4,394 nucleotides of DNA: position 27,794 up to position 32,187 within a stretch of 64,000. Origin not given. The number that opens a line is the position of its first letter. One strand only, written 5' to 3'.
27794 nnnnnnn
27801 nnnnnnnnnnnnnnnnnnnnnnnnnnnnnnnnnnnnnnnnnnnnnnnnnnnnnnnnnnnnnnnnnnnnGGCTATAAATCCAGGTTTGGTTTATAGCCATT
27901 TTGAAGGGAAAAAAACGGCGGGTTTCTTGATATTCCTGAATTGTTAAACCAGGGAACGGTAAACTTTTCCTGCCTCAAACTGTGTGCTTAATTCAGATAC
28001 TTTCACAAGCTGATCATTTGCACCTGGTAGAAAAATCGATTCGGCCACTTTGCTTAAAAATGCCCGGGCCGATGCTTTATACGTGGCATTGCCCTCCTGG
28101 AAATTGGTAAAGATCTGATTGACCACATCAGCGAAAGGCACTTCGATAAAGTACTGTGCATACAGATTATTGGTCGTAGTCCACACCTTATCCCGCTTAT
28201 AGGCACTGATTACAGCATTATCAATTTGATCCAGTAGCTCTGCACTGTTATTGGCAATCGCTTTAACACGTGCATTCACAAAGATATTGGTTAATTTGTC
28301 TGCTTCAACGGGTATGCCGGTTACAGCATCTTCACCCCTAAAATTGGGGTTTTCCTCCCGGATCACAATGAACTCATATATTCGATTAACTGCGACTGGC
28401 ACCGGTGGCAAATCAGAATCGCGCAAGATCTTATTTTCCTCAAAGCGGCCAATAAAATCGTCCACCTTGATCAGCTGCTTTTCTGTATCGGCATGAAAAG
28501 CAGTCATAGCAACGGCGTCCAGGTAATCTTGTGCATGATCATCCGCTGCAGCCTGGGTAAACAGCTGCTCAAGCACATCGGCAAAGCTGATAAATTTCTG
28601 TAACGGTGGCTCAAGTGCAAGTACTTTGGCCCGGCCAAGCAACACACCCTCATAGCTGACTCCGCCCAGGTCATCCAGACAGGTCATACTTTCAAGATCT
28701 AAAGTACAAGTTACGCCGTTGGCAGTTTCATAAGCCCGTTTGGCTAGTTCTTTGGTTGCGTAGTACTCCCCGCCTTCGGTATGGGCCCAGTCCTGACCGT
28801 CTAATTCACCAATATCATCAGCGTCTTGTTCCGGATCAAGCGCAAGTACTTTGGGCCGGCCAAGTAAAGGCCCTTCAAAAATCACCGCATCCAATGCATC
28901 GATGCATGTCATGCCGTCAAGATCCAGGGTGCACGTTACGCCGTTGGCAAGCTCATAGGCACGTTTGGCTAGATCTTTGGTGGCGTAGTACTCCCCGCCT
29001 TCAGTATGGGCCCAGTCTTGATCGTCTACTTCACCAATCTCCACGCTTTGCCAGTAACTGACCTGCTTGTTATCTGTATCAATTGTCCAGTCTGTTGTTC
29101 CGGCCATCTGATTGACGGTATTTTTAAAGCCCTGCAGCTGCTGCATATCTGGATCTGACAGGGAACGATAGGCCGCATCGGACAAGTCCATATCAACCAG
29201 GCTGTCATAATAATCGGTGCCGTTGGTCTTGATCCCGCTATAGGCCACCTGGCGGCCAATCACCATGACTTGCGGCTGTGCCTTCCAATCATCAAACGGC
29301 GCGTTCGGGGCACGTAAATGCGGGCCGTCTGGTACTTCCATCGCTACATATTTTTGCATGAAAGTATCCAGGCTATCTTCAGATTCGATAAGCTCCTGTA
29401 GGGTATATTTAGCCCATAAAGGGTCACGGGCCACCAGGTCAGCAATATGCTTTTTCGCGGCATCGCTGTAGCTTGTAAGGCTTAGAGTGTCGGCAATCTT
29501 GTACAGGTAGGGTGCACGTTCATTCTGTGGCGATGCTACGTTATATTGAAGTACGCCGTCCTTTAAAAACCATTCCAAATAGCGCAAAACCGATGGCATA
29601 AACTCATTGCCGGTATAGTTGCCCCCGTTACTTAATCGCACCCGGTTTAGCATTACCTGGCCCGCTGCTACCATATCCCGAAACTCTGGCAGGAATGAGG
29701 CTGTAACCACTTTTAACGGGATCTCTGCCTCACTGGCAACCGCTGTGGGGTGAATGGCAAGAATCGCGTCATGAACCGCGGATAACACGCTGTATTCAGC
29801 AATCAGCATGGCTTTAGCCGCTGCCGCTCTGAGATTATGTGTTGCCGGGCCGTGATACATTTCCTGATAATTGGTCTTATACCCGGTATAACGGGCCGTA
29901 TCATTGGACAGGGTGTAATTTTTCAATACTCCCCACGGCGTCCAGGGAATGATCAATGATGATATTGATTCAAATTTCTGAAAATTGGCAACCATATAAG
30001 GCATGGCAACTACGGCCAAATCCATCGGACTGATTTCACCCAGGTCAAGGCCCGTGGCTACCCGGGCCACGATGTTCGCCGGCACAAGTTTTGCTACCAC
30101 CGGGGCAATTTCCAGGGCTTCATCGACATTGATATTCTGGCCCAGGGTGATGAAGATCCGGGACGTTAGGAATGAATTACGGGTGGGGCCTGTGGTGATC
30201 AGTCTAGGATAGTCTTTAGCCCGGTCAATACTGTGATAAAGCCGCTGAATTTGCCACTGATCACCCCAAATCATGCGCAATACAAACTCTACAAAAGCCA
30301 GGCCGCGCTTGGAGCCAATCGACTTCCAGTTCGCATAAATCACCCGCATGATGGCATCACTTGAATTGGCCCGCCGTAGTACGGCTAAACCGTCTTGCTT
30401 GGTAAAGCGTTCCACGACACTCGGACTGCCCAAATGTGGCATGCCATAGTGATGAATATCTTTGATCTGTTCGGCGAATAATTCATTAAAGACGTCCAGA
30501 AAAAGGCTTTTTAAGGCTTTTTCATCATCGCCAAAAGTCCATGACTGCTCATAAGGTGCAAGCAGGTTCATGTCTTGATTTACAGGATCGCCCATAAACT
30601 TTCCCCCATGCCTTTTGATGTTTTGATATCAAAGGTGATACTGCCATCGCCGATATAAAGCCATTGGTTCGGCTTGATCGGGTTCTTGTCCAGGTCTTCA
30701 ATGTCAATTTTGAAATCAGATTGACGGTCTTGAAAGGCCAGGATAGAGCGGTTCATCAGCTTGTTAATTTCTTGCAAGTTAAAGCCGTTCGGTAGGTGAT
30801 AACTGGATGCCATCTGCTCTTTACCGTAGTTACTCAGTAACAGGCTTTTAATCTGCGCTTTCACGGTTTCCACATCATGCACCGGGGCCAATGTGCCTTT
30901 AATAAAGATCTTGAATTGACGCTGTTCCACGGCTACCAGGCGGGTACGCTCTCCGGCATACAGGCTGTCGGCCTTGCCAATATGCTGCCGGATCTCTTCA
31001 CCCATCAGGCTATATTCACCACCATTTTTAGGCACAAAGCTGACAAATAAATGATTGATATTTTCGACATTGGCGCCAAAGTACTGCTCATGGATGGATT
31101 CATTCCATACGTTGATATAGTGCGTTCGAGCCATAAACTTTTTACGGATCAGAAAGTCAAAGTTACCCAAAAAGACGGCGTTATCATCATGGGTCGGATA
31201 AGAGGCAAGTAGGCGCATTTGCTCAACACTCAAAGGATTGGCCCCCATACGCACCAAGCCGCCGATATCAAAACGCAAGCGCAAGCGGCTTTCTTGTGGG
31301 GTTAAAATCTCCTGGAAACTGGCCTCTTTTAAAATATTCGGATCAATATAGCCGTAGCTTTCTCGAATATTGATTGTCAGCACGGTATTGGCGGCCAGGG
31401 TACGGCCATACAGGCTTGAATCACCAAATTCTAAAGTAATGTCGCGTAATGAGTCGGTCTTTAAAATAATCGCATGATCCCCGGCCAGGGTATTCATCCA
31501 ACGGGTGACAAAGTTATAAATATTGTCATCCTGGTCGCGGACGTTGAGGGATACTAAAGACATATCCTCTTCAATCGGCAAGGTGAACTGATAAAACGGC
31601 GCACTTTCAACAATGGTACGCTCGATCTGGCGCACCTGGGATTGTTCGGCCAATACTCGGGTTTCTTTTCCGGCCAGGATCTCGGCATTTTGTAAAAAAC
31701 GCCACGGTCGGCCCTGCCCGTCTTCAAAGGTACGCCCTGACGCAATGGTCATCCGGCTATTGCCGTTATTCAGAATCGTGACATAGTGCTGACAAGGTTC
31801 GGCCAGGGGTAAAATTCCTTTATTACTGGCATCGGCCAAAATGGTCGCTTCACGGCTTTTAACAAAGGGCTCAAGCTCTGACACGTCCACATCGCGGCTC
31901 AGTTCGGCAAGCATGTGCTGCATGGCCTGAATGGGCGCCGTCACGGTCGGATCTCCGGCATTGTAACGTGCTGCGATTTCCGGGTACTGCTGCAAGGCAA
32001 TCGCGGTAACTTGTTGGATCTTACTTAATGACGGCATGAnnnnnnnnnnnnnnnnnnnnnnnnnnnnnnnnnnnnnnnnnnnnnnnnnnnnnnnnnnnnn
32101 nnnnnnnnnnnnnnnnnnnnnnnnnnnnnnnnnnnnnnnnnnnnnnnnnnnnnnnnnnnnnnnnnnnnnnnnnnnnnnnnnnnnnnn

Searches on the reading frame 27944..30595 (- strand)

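Call 7: search_protein_families(library=phrogs, proteins=[window:27944-30595:-], max_evalue=0.00001)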
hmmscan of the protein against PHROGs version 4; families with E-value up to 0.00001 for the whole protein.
window:27944-30595:- (883 aa): 1 family
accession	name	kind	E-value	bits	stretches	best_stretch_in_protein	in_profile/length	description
phrog_4620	-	unknown function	1.6e-86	291.6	1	9-266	4-256/353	-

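Call 33: search_protein_families(library=pfam, proteins=[window:27944-30595:-], max_evalue=0.01)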
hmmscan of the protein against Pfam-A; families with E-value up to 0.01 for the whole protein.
window:27944-30595:- (883 aa): 0 families

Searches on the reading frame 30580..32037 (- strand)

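Call 7: search_protein_families(library=phrogs, proteins=[window:30580-32037:-], max_evalue=0.00001)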
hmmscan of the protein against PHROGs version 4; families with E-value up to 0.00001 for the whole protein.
window:30580-32037:- (485 aa): 1 family
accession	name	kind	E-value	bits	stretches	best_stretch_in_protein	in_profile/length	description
phrog_1369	-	tail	1.4e-137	460.4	1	2-483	3-488/489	baseplate protein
